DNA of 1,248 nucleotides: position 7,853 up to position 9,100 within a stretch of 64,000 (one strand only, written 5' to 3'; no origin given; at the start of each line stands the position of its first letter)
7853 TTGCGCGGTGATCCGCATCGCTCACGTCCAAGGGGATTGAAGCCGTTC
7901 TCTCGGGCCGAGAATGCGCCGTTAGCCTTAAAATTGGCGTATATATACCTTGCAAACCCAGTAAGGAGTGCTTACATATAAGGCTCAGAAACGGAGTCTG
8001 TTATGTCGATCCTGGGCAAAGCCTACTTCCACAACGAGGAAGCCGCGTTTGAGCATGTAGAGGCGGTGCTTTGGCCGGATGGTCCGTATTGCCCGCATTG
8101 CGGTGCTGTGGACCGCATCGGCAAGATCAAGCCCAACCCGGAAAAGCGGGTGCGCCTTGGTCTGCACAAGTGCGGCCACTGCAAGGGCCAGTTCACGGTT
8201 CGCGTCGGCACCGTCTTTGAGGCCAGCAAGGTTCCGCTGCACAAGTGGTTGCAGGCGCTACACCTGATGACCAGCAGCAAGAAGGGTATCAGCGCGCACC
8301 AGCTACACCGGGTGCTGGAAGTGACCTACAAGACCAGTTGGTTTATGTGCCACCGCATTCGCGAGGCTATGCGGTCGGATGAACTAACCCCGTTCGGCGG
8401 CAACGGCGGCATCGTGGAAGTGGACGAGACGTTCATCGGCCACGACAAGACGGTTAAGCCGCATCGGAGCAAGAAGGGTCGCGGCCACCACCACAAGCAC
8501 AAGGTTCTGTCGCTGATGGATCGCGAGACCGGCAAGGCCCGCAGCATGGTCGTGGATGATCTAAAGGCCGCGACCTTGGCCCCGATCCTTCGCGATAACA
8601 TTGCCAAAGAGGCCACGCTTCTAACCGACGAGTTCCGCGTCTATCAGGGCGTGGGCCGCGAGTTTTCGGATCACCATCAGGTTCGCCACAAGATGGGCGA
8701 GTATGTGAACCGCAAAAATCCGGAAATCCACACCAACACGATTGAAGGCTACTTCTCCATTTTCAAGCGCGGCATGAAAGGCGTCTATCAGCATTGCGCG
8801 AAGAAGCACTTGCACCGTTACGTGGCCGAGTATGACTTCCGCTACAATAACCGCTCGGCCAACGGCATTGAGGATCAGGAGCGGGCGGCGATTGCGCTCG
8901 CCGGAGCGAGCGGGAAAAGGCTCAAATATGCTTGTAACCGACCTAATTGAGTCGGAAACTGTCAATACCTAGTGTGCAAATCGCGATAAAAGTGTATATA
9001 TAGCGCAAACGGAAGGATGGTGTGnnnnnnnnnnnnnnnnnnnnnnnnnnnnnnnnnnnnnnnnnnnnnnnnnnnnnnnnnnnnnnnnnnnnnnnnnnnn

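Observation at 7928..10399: Intact IS1595 transposon carrying a Panacea (DUF4065) antitoxin / RelE-like toxin operon and two orphan ORFs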

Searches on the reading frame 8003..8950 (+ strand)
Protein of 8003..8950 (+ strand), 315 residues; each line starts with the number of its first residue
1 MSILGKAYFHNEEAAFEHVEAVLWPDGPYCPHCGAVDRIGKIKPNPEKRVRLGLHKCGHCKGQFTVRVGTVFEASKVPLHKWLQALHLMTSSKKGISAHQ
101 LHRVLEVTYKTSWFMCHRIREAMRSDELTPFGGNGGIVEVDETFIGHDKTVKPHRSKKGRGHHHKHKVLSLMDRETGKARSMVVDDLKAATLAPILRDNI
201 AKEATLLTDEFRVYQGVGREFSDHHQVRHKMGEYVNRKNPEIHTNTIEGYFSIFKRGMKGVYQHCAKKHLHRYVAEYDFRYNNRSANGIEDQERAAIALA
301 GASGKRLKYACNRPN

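Call 4: search_protein_families(library=pfam, proteins=[window:8003-8950:+], max_evalue=1)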
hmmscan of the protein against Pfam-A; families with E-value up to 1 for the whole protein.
window:8003-8950:+ (315 aa): 6 families
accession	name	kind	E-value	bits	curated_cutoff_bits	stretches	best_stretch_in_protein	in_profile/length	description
PF12762.13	DDE_Tnp_IS1595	-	5.8e-34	117.7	27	1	136-282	4-153/153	ISXO2-like transposase domain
PF12760.12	Zn_ribbon_IS1595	-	1.5e-09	38.1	25.4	1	11-63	2-46/46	Transposase zinc-ribbon domain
PF17283.8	Zn_ribbon_SprT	-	0.0032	17.9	28.1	1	29-65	6-35/38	SprT-like zinc ribbon domain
PF22109.2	Zn_ribbon_tTFIIB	-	0.046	14.1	28.6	1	28-39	10-21/40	Transcription factor IIB, zinc ribbon, Trypanosome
PF08271.17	Zn_Ribbon_TF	-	0.3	11.1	29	1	29-49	21-41/43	TFIIB zinc-binding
PF21352.3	Zn_ribbon_Thio2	-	0.5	10.7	27.1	0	30-39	2-11/27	Thioredoxin 2, N-terminal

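Call 6: search_protein_families(library=ncbifam, proteins=[window:8003-8950:+], max_evalue=1)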
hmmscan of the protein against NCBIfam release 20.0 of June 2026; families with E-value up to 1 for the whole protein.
window:8003-8950:+ (315 aa): 3 families
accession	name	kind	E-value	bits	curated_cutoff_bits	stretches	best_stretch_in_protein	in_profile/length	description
NF033547.1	transpos_IS1595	equivalog_domain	9.9e-64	215.1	75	1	74-284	1-215/215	IS1595 family transposase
NF033558.1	transpos_IS1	equivalog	1.9e-05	24.7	100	1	30-242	1-189/199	IS1 family transposase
TIGR02098.1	MJ0042_CXXC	domain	0.56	10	20.9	0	30-67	5-38/38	MJ0042-type zinc finger domain-containing protein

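Call 7: search_protein_families(library=padloc, proteins=[window:8003-8950:+], max_evalue=1)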
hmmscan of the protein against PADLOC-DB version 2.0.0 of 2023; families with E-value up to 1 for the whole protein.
window:8003-8950:+ (315 aa): 0 families

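Call 17: find_encoding_contigs(protein=window:8003-8950:+, flank=6000, max_places=10)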
Protein window:8003-8950:+ (315 aa): no gene with exactly this product is on record in the collection.

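Call 122: search_dna_similar(query=window:8003-8950:+, collection=plasmids, mode=protein, max_evalue=1e-40, max_rows=30)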
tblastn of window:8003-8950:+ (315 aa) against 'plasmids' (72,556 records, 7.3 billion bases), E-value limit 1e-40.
Records with a match: 42; places in all: 42; records where one place covers at least 80% of the query: 40.
Best place of each record, by identity: <60% 42.
By first word of the organism name: Pseudosulfitobacter 30; Mesorhizobium 4; Entomospira 2; Sulfitobacter 1; Roseomonas 1; Methylobacterium 1; Bradyrhizobium 1; Methylocystis 1; Ponticoccus 1.
By predicted mobility (MOB-suite, as given by PLSDB): non-mobilizable 38; mobilizable 2; conjugative 2.
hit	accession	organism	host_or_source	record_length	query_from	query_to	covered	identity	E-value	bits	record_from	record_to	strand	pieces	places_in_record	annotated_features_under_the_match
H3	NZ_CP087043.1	Pseudosulfitobacter pseudonitzschiae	Mediolabrus comicus,The surface ...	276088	1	309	98%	59.9%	2e-117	379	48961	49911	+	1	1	IS1595 family transposase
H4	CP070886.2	Pseudosulfitobacter pseudonitzschiae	Skeletonema costatum,The surface ...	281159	1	309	98%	59.9%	2e-117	379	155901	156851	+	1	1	IS1595 family transposase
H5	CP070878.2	Pseudosulfitobacter pseudonitzschiae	Skeletonema costatum,The surface ...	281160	1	309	98%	59.9%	2e-117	379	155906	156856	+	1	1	IS1595 family transposase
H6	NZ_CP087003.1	Pseudosulfitobacter pseudonitzschiae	Skeletonema costatum,The surface ...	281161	1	309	98%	59.9%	2e-117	379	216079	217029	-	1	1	IS1595 family transposase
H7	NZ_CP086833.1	Pseudosulfitobacter pseudonitzschiae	Trieres chinensis,The surface seawater ...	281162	1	309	98%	59.9%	2e-117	379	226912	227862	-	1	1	IS1595 family transposase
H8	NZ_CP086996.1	Pseudosulfitobacter pseudonitzschiae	Skeletonema costatum,The surface ...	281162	1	309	98%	59.9%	2e-117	379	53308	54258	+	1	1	IS1595 family transposase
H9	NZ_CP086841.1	Pseudosulfitobacter pseudonitzschiae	Trieres chinensis,The surface seawater ...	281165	1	309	98%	59.9%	2e-117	379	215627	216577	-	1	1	IS1595 family transposase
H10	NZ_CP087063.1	Pseudosulfitobacter pseudonitzschiae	Mediolabrus comicus,The surface ...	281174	1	309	98%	59.9%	2e-117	379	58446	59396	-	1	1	IS1595 family transposase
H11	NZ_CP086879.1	Pseudosulfitobacter pseudonitzschiae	Skeletonema costatum,The surface ...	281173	1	309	98%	59.9%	2e-117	379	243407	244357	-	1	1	IS1595 family transposase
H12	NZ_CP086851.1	Pseudosulfitobacter pseudonitzschiae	Skeletonema costatum,The surface ...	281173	1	309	98%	59.9%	2e-117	379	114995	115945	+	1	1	IS1595 family transposase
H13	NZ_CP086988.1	Pseudosulfitobacter pseudonitzschiae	Skeletonema costatum,The surface ...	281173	1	309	98%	59.9%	2e-117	379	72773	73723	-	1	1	IS1595 family transposase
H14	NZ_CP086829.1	Pseudosulfitobacter pseudonitzschiae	Trieres chinensis,The surface seawater ...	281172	1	309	98%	59.9%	2e-117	379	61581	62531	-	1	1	IS1595 family transposase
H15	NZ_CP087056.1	Pseudosulfitobacter pseudonitzschiae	Mediolabrus comicus,The surface ...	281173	1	309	98%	59.9%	2e-117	379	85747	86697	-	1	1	IS1595 family transposase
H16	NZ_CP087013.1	Pseudosulfitobacter pseudonitzschiae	Mediolabrus comicus,The surface ...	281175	1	309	98%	59.9%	2e-117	379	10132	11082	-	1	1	IS1595 family transposase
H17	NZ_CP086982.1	Pseudosulfitobacter pseudonitzschiae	Skeletonema costatum,The surface ...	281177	1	309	98%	59.9%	2e-117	379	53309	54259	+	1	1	IS1595 family transposase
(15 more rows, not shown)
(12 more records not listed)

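Call 123: get_annotated_region(hit=H3, flank=3000)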
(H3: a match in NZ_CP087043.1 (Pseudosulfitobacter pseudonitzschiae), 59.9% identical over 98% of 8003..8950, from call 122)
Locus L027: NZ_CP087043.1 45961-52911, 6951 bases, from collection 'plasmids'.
description: Pseudosulfitobacter pseudonitzschiae strain MC52-18 plasmid P1, complete sequence
organism: Pseudosulfitobacter pseudonitzschiae (NCBI taxid 1402135)
taxonomy: Bacteria; Pseudomonadota; Alphaproteobacteria; Rhodobacterales; Roseobacteraceae; Pseudosulfitobacter; Pseudosulfitobacter pseudonitzschiae
host: -; source: Mediolabrus comicus,The surface seawater at the Pearl River Estuary; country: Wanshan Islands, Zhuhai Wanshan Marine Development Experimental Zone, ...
typing (MOB-suite, as given by PLSDB): non-mobilizable; replicon rep_cluster_558
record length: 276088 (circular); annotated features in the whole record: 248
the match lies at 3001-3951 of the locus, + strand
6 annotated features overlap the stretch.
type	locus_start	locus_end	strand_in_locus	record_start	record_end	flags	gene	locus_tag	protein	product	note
CDS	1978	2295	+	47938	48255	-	-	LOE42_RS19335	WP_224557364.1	H-NS histone family protein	-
CDS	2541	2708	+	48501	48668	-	-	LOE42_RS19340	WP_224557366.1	hypothetical protein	-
CDS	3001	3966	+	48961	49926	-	-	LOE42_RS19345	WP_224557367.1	IS1595 family transposase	-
CDS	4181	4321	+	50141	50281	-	-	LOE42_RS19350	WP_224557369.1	hypothetical protein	-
CDS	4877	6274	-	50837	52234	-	-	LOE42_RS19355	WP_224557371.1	sensor histidine kinase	GO:0007165 - signal transduction [Evidence IEA]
CDS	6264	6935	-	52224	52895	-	-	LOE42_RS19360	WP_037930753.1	response regulator transcription factor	GO:0000160 - phosphorelay signal transduction system [Evidence IEA]; GO:0006355 - regulation of DNA-templated ...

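Call 124: search_dna_similar(query=window:8003-8950:+, collection=plasmids, mode=protein, max_evalue=1e-40, max_rows=42, rows=best)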
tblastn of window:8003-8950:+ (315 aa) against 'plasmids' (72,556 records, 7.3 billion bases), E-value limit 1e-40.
Records with a match: 42; places in all: 42; records where one place covers at least 80% of the query: 40.
Best place of each record, by identity: <60% 42.
By first word of the organism name: Pseudosulfitobacter 30; Mesorhizobium 4; Entomospira 2; Sulfitobacter 1; Roseomonas 1; Methylobacterium 1; Bradyrhizobium 1; Methylocystis 1; Ponticoccus 1.
By predicted mobility (MOB-suite, as given by PLSDB): non-mobilizable 38; mobilizable 2; conjugative 2.
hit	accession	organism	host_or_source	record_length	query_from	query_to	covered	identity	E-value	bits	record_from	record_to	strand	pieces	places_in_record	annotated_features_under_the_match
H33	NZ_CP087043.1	Pseudosulfitobacter pseudonitzschiae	Mediolabrus comicus,The surface ...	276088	1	309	98%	59.9%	2e-117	379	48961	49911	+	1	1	IS1595 family transposase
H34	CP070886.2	Pseudosulfitobacter pseudonitzschiae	Skeletonema costatum,The surface ...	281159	1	309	98%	59.9%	2e-117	379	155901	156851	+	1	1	IS1595 family transposase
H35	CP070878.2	Pseudosulfitobacter pseudonitzschiae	Skeletonema costatum,The surface ...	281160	1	309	98%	59.9%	2e-117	379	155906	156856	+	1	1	IS1595 family transposase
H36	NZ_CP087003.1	Pseudosulfitobacter pseudonitzschiae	Skeletonema costatum,The surface ...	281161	1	309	98%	59.9%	2e-117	379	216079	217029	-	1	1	IS1595 family transposase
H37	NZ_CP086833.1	Pseudosulfitobacter pseudonitzschiae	Trieres chinensis,The surface seawater ...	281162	1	309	98%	59.9%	2e-117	379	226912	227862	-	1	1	IS1595 family transposase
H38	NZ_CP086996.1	Pseudosulfitobacter pseudonitzschiae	Skeletonema costatum,The surface ...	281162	1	309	98%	59.9%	2e-117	379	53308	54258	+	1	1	IS1595 family transposase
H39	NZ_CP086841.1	Pseudosulfitobacter pseudonitzschiae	Trieres chinensis,The surface seawater ...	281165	1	309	98%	59.9%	2e-117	379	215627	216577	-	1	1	IS1595 family transposase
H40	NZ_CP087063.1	Pseudosulfitobacter pseudonitzschiae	Mediolabrus comicus,The surface ...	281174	1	309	98%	59.9%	2e-117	379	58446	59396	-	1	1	IS1595 family transposase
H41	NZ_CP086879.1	Pseudosulfitobacter pseudonitzschiae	Skeletonema costatum,The surface ...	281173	1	309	98%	59.9%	2e-117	379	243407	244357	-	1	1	IS1595 family transposase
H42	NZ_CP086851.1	Pseudosulfitobacter pseudonitzschiae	Skeletonema costatum,The surface ...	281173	1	309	98%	59.9%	2e-117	379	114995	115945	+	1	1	IS1595 family transposase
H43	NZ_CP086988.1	Pseudosulfitobacter pseudonitzschiae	Skeletonema costatum,The surface ...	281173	1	309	98%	59.9%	2e-117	379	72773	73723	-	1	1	IS1595 family transposase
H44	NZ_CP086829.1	Pseudosulfitobacter pseudonitzschiae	Trieres chinensis,The surface seawater ...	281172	1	309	98%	59.9%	2e-117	379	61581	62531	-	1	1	IS1595 family transposase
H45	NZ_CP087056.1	Pseudosulfitobacter pseudonitzschiae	Mediolabrus comicus,The surface ...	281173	1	309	98%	59.9%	2e-117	379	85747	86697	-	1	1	IS1595 family transposase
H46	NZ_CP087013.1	Pseudosulfitobacter pseudonitzschiae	Mediolabrus comicus,The surface ...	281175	1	309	98%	59.9%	2e-117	379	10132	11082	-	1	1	IS1595 family transposase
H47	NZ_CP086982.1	Pseudosulfitobacter pseudonitzschiae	Skeletonema costatum,The surface ...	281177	1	309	98%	59.9%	2e-117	379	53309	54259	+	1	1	IS1595 family transposase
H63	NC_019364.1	Sulfitobacter guttiformis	-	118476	1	309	98%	59.2%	1e-112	365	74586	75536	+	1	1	IS1595 family transposase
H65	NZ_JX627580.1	Methylobacterium oryzae CBMB20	-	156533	1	309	98%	53.3%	5e-101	332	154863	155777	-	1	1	IS1595 family transposase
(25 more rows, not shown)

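Call 125: get_annotated_region(hit=H63, flank=3000)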
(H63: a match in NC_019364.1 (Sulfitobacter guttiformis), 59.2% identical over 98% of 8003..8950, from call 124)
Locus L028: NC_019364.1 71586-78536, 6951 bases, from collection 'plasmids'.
description: Sulfitobacter guttiformis plasmid pSD118, complete sequence
organism: Sulfitobacter guttiformis (NCBI taxid 74349)
taxonomy: Bacteria; Pseudomonadota; Alphaproteobacteria; Rhodobacterales; Roseobacteraceae; Sulfitobacter; Sulfitobacter guttiformis
host: -; source: -; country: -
typing (MOB-suite, as given by PLSDB): non-mobilizable; replicon rep_cluster_549
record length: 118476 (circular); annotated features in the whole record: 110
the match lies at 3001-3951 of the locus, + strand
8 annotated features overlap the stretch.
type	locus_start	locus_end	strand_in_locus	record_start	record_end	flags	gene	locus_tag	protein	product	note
CDS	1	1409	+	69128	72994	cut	-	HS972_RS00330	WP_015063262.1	glycosyltransferase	-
CDS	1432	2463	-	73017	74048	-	-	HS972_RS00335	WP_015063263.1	DUF2793 domain-containing protein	-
CDS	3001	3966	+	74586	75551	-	-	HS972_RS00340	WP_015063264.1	IS1595 family transposase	-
CDS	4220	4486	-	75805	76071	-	-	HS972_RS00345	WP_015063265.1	hypothetical protein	-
CDS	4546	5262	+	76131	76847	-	-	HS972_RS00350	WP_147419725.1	hypothetical protein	-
CDS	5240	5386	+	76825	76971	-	-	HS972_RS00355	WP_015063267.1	hypothetical protein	-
CDS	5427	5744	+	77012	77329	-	-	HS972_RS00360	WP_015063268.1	hypothetical protein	-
CDS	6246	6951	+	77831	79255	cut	-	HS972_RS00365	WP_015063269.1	mannose-1-phosphate guanylyltransferase/mannose-6-phosphate isomerase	GO:0009103 - lipopolysaccharide biosynthetic process [Evidence IEA]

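Call 126: get_annotated_region(hit=H65, flank=3000)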
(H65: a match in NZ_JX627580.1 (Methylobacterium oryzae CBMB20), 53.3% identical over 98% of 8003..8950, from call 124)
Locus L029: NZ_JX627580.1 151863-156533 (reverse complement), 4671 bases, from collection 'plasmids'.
description: Methylobacterium oryzae CBMB20 plasmid pMOC1, complete sequence
organism: Methylobacterium oryzae CBMB20 (NCBI taxid 693986)
taxonomy: Bacteria; Pseudomonadota; Alphaproteobacteria; Hyphomicrobiales; Methylobacteriaceae; Methylobacterium; Methylobacterium oryzae; Methylobacterium oryzae CBMB20
host: -; source: -; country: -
typing (MOB-suite, as given by PLSDB): mobilizable; replicon rep_cluster_525; relaxase MOBF
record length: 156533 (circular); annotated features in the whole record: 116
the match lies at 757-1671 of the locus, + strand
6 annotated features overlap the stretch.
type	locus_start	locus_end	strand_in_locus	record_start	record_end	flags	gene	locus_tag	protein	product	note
CDS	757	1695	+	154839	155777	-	-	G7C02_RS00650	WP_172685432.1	IS1595 family transposase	-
CDS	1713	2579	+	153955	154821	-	-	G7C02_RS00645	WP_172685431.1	hypothetical protein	-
CDS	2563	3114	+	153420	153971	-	-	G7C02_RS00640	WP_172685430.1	type II toxin-antitoxin system VapC family toxin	-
CDS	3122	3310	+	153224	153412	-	-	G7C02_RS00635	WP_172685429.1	hypothetical protein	-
CDS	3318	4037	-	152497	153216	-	-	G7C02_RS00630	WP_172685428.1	hypothetical protein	-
CDS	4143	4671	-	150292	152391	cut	-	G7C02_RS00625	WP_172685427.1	prolyl oligopeptidase family serine peptidase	GO:0006508 - proteolysis [Evidence IEA]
